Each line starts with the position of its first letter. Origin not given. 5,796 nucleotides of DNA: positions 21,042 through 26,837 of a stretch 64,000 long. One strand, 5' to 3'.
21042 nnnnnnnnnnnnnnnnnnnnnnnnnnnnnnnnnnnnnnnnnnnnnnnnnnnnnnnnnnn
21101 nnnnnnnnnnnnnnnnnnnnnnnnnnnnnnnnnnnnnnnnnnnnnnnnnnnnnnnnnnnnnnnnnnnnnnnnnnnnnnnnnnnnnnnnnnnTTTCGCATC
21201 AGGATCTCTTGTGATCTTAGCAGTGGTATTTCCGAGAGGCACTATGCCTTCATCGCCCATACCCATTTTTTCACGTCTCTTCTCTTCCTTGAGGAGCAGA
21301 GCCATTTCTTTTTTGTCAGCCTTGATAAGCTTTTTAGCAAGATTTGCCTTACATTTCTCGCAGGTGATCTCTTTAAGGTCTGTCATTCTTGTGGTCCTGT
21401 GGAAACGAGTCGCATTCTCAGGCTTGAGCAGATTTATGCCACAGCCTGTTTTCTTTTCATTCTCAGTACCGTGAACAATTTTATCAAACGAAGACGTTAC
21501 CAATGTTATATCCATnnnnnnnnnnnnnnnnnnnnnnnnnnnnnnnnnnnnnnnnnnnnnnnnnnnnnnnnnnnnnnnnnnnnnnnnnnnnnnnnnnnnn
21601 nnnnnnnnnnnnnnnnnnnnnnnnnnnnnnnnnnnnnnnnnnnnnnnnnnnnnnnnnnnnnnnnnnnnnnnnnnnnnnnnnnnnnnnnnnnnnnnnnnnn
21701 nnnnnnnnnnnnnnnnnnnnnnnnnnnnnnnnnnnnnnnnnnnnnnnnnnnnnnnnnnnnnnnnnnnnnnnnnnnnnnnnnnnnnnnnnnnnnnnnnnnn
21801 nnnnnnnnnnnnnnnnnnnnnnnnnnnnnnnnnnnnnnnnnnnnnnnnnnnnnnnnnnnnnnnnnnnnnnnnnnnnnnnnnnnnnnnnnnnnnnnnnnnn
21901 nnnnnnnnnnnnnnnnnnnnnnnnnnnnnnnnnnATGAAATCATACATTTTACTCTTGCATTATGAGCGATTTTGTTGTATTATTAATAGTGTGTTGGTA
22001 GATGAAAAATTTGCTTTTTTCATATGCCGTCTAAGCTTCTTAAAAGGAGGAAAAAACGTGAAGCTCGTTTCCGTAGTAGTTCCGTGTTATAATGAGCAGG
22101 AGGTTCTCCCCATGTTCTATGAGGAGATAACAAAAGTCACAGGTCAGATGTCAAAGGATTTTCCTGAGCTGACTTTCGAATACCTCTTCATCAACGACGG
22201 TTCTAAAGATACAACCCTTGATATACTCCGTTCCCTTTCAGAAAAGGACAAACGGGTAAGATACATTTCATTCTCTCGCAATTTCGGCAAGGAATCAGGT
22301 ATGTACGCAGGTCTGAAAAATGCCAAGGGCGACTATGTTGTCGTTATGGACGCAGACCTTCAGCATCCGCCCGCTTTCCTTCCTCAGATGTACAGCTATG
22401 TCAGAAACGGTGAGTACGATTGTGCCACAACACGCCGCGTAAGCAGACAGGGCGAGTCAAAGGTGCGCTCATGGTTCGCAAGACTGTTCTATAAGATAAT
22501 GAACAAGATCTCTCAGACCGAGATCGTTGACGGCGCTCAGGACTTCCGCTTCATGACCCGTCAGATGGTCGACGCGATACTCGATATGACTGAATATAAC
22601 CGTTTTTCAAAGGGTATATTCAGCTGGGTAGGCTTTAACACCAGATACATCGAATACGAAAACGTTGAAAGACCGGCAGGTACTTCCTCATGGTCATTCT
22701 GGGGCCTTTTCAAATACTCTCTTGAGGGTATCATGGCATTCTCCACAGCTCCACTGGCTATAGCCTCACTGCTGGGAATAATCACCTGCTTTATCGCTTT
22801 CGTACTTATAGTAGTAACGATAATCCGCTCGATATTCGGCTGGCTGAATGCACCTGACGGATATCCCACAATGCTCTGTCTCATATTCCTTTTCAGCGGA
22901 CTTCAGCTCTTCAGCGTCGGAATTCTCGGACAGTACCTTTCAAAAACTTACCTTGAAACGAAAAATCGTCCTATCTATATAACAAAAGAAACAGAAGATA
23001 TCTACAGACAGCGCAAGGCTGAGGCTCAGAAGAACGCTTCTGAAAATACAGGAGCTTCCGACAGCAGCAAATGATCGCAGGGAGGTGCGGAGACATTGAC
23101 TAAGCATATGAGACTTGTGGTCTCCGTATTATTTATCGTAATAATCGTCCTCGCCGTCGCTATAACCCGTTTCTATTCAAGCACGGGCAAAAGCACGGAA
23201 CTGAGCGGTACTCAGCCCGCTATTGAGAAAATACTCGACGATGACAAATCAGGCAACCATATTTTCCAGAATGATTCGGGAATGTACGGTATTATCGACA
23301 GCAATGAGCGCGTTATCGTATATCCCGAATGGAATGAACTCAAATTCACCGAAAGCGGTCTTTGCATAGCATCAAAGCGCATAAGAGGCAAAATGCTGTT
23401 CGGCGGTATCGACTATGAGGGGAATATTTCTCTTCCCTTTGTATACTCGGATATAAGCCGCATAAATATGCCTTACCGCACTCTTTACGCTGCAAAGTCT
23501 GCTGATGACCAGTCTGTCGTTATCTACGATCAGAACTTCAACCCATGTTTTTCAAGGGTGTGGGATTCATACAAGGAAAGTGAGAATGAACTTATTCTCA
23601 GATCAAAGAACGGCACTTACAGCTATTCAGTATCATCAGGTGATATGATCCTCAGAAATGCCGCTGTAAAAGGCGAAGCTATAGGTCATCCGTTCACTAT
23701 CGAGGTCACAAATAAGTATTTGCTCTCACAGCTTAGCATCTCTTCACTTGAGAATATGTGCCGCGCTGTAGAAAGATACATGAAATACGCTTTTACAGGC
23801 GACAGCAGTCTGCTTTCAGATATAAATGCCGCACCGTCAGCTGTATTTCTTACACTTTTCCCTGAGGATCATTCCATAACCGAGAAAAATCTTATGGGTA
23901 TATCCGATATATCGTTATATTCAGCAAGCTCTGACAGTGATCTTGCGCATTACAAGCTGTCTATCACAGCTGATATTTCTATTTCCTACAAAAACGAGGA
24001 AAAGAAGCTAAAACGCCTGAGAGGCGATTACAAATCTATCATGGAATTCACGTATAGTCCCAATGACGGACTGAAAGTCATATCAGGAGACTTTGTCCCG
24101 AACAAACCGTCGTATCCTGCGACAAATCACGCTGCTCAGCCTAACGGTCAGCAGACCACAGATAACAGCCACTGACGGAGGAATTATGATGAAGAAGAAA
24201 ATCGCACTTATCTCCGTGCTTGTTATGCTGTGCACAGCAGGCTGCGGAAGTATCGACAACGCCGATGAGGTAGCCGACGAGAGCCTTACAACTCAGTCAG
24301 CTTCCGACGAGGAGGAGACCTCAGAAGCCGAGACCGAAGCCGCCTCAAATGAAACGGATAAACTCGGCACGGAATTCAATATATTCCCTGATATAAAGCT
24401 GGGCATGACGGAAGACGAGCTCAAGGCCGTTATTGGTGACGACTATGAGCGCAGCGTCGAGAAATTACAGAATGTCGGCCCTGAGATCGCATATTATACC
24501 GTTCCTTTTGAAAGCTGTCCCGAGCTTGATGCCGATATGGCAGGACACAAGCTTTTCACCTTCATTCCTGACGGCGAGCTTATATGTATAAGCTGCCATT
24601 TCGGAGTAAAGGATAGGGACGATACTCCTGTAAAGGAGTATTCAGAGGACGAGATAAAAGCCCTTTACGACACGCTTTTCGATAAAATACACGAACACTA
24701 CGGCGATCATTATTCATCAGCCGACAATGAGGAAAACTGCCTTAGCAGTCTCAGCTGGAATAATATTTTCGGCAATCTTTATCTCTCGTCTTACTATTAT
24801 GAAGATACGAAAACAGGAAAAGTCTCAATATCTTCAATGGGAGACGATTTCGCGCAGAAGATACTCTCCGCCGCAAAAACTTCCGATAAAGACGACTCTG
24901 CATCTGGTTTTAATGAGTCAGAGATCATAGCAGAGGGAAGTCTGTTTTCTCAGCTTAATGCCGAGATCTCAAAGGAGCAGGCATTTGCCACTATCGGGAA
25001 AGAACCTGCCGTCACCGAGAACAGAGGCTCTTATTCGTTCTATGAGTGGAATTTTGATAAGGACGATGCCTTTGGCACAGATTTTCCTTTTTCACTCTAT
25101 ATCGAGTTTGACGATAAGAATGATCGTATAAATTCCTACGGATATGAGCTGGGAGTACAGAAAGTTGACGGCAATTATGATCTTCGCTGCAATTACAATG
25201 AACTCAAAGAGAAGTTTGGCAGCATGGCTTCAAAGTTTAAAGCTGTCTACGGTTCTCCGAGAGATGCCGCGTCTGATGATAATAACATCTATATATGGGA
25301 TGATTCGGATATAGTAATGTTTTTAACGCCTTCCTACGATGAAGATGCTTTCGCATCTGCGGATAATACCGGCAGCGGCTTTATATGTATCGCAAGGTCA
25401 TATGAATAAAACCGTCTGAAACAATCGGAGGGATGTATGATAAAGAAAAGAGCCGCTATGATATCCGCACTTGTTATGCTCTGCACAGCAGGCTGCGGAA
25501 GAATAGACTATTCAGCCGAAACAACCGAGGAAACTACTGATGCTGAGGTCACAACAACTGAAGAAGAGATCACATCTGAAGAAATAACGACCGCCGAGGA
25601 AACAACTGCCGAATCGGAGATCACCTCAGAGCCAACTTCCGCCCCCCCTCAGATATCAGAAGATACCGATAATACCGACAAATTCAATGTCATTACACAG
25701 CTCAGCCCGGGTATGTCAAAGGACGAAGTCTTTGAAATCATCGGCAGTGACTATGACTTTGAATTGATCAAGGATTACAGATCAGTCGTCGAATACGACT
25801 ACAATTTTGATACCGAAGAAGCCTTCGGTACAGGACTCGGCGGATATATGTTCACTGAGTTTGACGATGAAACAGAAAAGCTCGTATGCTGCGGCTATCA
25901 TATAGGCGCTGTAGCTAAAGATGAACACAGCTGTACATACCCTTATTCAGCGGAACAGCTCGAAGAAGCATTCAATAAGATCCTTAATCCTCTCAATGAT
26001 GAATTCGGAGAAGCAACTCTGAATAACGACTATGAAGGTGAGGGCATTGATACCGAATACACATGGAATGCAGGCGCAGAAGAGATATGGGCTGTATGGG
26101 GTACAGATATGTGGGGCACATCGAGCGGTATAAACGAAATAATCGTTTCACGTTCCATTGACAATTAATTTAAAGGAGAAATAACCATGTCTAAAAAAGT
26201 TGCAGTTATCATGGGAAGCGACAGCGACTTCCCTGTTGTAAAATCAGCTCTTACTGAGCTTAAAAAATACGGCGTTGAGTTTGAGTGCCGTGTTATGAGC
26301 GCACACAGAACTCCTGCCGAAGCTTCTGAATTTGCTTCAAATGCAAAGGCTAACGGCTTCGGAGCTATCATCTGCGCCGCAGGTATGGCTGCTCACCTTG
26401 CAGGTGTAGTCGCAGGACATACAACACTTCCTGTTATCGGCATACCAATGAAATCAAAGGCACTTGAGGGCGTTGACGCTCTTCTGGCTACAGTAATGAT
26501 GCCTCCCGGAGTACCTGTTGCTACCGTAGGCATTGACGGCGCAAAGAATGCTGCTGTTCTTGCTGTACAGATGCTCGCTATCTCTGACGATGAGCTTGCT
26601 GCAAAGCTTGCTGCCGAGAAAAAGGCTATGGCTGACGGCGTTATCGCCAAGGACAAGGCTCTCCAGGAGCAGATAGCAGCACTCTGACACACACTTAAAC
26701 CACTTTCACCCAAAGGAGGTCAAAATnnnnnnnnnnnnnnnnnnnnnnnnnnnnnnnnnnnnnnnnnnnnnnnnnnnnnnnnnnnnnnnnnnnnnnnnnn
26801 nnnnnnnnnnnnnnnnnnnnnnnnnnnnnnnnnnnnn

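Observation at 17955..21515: Large disordered scaffold-like protein plus TPR protein near the pilus locus (PopZ/FimV-like hub candidate)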

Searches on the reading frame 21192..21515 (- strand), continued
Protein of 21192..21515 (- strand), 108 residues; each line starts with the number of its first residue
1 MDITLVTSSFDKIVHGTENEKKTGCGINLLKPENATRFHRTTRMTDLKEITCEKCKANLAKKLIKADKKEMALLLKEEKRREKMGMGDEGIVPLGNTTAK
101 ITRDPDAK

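Call 66: find_encoding_contigs(protein=P0229, flank=6000, max_places=1)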
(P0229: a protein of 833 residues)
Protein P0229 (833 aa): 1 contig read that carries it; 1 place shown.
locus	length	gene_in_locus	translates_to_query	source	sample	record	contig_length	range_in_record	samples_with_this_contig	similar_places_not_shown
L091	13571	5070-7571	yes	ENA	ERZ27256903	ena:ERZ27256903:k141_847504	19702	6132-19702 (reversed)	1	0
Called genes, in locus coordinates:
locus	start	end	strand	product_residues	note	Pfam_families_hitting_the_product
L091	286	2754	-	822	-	PF00759:Glyco_hydro_9, PF00942:CBM_3, PF00404:Dockerin_1 (weak)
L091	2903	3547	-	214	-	PF00575:S1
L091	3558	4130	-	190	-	-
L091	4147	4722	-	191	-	PF01613:Flavin_Reduct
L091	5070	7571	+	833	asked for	-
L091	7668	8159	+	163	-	-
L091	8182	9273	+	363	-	PF13414:TPR_11 (faint)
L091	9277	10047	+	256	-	PF01987:AIM24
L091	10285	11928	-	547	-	PF02156:Glyco_hydro_26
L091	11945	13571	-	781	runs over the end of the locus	PF14498:Glyco_hyd_65N_2, PF22124:Glyco_hydro_95_cat, PF21307:Glyco_hydro_95_C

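Call 67: find_encoding_contigs(protein=P0207, flank=6000, max_places=1)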
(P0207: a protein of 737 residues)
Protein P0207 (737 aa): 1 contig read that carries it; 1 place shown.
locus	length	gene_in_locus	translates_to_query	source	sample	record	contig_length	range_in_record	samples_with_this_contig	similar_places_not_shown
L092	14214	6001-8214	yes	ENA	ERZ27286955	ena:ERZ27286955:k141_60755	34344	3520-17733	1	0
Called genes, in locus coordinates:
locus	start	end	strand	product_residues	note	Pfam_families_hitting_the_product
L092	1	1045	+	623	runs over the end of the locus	PF01807:Zn_ribbon_DnaG, PF08275:DNAG_N, PF01751:Toprim, PF13155:Toprim_2, PF13662:Toprim_4, PF10410:DnaB_bind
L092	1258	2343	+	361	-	PF03979:Sigma70_r1_1, PF00140:Sigma70_r1_2, PF04542:Sigma70_r2, PF04539:Sigma70_r3, PF04545:Sigma70_r4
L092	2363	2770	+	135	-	PF02082:Rrf2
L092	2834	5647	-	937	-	PF00933:Glyco_hydro_3, PF01915:Glyco_hydro_3_C, PF06229:FRG1, PF14310:Fn3-like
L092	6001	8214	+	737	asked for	-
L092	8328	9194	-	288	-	PF00528:BPD_transp_1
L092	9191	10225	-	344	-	PF00528:BPD_transp_1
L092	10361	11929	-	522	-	-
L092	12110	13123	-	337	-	PF00356:LacI, PF00532:Peripla_BP_1, PF13407:Peripla_BP_4, PF13377:Peripla_BP_3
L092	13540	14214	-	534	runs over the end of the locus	PF00128:Alpha-amylase, PF07866:DUF1653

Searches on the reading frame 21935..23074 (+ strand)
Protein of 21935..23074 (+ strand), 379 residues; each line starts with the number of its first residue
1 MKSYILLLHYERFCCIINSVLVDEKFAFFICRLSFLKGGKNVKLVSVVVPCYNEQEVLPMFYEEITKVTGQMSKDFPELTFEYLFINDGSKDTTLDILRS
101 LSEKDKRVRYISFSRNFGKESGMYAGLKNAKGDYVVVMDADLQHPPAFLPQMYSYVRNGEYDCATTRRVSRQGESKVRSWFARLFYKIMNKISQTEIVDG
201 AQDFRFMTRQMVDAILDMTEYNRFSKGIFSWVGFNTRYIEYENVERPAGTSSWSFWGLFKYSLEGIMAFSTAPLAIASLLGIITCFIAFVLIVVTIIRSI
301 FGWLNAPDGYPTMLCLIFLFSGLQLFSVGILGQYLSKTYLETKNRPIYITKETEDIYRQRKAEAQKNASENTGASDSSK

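Call 4: search_protein_families(library=pfam, proteins=[window:21935-23074:+], max_evalue=0.1)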
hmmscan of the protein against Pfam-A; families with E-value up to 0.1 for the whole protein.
window:21935-23074:+ (379 aa): 5 families
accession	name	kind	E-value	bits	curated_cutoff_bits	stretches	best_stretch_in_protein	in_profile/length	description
PF00535.33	Glycos_transf_2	-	6.6e-36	124.2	23.3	1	46-215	1-167/168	Glycosyl transferase family 2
PF13641.12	Glyco_tranf_2_3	-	1.3e-12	48.6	27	1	45-188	3-142/230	Glycosyltransferase like family 2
PF10111.15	Glyco_tranf_2_2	-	7.4e-06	26.1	27.3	1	46-142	1-92/276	Glycosyltransferase like family 2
PF13506.12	Glyco_transf_21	-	0.027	14.4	21.7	1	122-190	21-88/174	Glycosyl transferase family 21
PF13704.12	Glyco_tranf_2_4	-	0.037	14.9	27.5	1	84-141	23-81/98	Glycosyl transferase family 2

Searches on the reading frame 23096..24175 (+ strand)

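Call 4: search_protein_families(library=pfam, proteins=[window:23096-24175:+], max_evalue=0.1)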
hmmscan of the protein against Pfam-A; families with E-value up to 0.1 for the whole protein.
window:23096-24175:+ (359 aa): 1 family
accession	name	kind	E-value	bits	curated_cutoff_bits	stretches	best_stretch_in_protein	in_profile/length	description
PF14903.11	WG_beta_rep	-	1.6e-05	25.3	25.6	1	64-94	1-31/35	WG containing repeat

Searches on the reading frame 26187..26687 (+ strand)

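Call 33: search_protein_families(library=pfam, proteins=[window:26187-26687:+], max_evalue=0.001)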
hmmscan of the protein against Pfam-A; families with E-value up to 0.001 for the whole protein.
window:26187-26687:+ (166 aa): 1 family
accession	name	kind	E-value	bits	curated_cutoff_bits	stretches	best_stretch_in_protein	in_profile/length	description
PF00731.26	AIRC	-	1.7e-59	200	30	1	4-149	1-146/148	AIR carboxylase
